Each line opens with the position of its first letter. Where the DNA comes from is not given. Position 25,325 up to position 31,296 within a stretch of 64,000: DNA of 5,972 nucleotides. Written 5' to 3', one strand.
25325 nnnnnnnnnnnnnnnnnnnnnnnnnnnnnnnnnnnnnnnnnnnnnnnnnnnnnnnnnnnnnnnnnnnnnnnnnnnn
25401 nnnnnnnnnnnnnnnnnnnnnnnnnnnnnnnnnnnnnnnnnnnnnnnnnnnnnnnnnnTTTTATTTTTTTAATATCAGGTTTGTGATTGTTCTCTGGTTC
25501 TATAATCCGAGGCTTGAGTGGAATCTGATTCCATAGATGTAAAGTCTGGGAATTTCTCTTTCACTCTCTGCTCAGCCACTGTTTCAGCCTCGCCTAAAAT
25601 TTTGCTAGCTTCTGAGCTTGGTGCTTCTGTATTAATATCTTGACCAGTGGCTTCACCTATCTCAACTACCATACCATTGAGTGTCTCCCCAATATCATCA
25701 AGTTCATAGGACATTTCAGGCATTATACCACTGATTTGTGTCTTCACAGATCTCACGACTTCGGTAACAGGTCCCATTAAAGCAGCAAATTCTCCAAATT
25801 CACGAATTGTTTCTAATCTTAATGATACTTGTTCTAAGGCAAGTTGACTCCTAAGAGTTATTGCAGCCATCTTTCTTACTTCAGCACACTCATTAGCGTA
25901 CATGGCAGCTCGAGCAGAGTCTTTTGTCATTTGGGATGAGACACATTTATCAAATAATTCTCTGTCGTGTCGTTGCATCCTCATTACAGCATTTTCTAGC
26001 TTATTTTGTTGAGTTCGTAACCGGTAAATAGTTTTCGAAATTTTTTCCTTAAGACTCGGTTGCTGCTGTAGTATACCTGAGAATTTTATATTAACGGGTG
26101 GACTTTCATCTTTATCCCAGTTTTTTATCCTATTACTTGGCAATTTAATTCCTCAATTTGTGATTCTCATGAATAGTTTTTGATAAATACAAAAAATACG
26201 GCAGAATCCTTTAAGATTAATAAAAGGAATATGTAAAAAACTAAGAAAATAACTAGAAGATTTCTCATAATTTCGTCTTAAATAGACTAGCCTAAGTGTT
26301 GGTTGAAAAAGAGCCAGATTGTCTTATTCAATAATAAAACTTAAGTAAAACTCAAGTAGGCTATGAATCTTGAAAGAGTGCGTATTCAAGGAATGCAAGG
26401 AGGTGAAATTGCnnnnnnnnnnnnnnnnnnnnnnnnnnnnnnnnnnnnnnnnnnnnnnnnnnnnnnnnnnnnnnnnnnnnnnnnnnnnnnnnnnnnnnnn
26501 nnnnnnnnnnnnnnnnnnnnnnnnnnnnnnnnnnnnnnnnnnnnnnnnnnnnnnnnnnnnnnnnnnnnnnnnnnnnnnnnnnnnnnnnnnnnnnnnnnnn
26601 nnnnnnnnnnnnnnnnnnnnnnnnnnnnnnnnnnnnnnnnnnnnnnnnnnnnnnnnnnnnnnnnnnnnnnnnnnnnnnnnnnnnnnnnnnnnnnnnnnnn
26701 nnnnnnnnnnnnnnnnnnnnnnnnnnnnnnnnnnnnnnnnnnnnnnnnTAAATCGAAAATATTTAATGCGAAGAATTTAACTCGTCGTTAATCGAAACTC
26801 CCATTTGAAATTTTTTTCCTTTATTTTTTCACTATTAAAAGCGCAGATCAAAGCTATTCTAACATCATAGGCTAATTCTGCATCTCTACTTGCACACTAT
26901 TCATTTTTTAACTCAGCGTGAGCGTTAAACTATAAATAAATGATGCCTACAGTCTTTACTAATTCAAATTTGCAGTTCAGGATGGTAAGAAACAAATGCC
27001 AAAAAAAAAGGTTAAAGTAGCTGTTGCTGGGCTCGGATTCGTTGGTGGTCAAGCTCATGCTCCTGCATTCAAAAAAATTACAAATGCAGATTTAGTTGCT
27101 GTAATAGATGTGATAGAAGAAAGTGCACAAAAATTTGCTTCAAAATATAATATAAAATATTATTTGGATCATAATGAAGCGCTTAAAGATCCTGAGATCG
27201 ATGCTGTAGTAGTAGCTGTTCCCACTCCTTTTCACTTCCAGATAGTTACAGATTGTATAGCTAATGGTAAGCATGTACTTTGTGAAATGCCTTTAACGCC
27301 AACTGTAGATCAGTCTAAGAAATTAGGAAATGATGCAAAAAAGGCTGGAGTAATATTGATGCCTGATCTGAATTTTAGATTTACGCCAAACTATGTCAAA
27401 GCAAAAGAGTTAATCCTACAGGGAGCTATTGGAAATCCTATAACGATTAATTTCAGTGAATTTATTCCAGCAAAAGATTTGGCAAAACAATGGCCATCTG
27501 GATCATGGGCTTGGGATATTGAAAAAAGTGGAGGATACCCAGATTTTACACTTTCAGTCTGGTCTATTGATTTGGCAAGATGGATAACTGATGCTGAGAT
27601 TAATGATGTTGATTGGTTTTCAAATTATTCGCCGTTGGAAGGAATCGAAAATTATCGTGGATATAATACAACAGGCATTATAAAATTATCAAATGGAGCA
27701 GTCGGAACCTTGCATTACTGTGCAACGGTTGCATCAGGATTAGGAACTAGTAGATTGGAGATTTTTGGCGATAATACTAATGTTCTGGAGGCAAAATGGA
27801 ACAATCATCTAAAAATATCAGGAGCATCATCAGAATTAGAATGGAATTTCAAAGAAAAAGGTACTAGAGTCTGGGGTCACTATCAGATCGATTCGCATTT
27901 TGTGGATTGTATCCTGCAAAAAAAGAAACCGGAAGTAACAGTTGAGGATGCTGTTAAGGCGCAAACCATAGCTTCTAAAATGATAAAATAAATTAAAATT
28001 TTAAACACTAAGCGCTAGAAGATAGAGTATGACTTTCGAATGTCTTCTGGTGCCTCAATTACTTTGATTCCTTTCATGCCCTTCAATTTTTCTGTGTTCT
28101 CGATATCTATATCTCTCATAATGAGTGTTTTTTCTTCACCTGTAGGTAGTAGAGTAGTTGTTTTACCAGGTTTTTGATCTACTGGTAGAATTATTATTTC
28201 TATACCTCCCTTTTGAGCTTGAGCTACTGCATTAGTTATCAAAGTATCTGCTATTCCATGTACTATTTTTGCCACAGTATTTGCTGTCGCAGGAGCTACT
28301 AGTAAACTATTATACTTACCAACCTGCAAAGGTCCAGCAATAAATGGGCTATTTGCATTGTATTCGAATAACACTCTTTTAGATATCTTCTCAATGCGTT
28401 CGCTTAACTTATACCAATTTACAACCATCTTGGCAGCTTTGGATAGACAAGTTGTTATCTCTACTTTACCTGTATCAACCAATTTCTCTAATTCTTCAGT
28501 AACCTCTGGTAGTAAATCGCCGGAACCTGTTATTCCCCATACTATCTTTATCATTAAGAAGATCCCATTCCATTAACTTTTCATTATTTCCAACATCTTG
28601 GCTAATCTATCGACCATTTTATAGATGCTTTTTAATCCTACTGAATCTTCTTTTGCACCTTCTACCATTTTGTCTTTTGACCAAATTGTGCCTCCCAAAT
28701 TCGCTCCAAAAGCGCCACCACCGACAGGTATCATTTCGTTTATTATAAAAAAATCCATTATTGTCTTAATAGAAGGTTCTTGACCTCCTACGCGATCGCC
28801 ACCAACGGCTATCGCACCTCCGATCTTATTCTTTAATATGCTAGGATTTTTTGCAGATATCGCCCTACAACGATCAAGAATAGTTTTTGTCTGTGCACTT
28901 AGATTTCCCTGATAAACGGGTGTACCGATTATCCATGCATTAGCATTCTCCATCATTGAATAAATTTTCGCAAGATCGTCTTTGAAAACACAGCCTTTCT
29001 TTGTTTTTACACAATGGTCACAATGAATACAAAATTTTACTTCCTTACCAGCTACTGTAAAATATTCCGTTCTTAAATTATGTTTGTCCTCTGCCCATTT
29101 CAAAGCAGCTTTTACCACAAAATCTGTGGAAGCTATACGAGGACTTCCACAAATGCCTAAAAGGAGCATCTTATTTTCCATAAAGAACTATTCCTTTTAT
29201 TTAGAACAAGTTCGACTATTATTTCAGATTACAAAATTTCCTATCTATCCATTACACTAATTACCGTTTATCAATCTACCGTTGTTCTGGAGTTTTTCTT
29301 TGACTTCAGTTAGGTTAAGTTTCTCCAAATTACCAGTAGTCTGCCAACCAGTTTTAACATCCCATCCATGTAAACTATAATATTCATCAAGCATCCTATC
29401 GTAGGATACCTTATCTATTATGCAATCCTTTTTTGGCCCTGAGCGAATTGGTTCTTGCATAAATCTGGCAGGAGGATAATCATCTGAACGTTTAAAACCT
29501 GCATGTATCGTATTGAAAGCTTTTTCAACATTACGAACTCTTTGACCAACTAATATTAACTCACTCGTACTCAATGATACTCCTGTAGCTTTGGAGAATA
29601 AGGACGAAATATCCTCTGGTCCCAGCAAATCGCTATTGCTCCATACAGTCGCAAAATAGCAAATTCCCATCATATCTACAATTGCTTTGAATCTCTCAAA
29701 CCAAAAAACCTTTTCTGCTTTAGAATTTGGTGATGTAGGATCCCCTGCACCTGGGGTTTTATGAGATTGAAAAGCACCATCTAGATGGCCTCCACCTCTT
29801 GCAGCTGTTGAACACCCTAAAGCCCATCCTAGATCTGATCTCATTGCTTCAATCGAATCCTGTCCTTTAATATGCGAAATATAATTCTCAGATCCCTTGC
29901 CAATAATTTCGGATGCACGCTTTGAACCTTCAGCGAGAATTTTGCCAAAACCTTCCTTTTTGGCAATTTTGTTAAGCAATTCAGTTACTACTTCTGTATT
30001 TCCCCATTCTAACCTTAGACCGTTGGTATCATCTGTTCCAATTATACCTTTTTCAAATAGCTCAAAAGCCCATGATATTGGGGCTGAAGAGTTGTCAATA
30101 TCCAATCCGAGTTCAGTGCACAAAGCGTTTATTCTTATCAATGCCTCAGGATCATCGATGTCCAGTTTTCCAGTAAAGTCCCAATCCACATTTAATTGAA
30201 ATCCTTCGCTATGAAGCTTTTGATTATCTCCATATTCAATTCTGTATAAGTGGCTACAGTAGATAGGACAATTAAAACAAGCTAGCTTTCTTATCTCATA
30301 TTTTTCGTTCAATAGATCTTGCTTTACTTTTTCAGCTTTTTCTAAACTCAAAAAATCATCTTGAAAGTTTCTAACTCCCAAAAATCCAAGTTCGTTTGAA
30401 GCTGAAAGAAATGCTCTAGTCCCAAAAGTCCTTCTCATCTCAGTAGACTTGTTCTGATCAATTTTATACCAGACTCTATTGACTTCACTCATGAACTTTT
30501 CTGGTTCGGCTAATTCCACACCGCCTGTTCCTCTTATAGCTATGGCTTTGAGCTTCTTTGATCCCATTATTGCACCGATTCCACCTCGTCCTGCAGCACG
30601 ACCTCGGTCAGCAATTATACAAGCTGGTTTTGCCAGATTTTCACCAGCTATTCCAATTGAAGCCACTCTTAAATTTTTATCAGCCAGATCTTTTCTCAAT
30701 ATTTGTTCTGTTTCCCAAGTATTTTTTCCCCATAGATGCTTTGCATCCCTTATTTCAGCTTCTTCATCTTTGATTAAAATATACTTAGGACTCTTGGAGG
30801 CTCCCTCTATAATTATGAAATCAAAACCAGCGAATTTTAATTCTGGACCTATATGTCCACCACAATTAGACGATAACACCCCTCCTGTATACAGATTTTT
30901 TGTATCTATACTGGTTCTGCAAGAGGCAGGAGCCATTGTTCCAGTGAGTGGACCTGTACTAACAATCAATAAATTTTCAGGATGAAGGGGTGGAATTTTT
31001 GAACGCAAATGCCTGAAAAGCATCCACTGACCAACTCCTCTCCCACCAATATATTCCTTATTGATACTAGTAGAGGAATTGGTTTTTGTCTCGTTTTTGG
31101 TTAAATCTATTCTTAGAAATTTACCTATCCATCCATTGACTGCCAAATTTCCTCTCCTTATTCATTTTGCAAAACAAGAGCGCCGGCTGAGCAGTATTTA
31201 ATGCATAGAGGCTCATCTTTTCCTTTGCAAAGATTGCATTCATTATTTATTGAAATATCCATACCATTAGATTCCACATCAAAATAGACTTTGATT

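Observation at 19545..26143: Consolidated Cdv/ESCRT-III cell-division super-cluster: 2 CdvA-like + 3 CdvB + CdvC interleaved with an ABC pair and an Lrp regulator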

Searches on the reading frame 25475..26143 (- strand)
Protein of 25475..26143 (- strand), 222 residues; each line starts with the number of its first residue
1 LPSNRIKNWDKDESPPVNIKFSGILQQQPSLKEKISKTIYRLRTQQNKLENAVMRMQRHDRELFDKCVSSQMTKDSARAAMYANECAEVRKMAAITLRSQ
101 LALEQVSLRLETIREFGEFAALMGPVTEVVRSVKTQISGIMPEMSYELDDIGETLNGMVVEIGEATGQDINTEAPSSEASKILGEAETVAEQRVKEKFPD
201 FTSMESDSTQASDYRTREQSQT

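Call 3: search_protein_families(library=pfam, proteins=[window:25475-26143:-], max_evalue=0.01)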
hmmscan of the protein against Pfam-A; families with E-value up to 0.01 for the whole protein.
window:25475-26143:- (222 aa): 1 family
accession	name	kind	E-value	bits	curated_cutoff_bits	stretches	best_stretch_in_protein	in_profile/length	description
PF03357.26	Snf7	-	2.8e-05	24.3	27.3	1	38-185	2-152/171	Snf7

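Call 4: search_protein_families(library=ncbifam, proteins=[window:25475-26143:-], max_evalue=0.01)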
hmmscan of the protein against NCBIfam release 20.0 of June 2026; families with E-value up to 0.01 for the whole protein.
window:25475-26143:- (222 aa): 3 families
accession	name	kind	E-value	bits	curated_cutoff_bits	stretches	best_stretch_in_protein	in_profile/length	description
NF041005.1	cell_div_CdvB1_B2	equivalog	1.1e-62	211.3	350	1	6-206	7-208/212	cell division protein CdvB1/B2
NF041008.1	cell_div_CdvB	equivalog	9.9e-42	143.4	370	1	27-214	17-204/260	cell division protein CdvB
NF041009.1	cell_div_CdvB3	equivalog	5.2e-15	55.6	170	1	32-197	3-160/164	cell division protein CdvB3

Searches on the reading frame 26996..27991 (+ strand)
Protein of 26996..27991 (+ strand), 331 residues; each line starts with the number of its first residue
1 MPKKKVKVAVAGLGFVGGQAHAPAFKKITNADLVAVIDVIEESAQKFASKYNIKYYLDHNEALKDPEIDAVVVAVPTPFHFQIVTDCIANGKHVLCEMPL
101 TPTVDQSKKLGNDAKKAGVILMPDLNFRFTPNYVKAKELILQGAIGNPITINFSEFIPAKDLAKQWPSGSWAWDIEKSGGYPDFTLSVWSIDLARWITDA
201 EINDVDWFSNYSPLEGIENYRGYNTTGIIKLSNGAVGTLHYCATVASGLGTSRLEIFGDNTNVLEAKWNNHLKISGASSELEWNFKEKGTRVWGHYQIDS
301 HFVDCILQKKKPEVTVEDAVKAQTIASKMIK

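Call 9: search_protein_families(library=pfam, proteins=[window:26996-27991:+], max_evalue=0.001)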
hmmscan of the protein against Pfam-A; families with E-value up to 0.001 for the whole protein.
window:26996-27991:+ (331 aa): 4 families
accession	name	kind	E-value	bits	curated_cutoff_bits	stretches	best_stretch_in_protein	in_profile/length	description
PF01408.29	GFO_IDH_MocA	-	8.6e-30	104.3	24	1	6-123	1-118/120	Oxidoreductase family, NAD-binding Rossmann fold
PF22725.1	GFO_IDH_MocA_C3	-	7.2e-12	45.8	27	1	133-260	1-120/124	GFO/IDH/MocA C-terminal domain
PF02894.22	GFO_IDH_MocA_C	-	3.3e-10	40.6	22.9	1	137-327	1-204/218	Oxidoreductase family, C-terminal alpha/beta domain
PF02629.25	CoA_binding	-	0.00026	22.1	22.3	1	4-91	2-87/97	CoA binding domain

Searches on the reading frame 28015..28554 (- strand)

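Call 9: search_protein_families(library=pfam, proteins=[window:28015-28554:-], max_evalue=0.001)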
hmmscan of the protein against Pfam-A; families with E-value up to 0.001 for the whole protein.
window:28015-28554:- (179 aa): 1 family
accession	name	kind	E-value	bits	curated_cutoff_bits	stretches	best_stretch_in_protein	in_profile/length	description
PF02441.25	Flavoprotein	-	4.6e-24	85.3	22.7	1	3-157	2-145/162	Flavoprotein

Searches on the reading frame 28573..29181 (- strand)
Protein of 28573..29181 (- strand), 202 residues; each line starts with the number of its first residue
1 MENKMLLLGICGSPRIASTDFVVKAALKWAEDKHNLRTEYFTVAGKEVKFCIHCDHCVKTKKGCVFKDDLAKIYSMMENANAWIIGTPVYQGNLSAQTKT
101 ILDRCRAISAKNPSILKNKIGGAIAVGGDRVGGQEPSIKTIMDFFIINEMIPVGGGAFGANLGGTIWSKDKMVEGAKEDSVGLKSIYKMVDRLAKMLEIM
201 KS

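Call 64: search_protein_families(library=pfam, proteins=[window:28573-29181:-], max_evalue=0.00001)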
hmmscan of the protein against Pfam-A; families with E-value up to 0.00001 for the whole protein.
window:28573-29181:- (202 aa): 1 family
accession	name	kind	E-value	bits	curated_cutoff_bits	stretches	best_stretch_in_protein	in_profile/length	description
PF03358.20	FMN_red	-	1.9e-29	102.6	24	1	5-161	1-148/152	NADPH-dependent FMN reductase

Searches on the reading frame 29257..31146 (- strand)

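Call 64: search_protein_families(library=pfam, proteins=[window:29257-31146:-], max_evalue=0.00001)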
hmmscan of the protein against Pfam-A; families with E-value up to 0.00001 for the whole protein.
window:29257-31146:- (629 aa): 2 families
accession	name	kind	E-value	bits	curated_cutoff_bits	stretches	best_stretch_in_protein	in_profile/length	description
PF01314.23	AFOR_C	-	7.1e-101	338.6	27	1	228-612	9-385/385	Aldehyde ferredoxin oxidoreductase, domains 2 & 3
PF02730.20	AFOR_N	-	9.3e-71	238.1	29.8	1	8-207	1-199/199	Aldehyde ferredoxin oxidoreductase, N-terminal domain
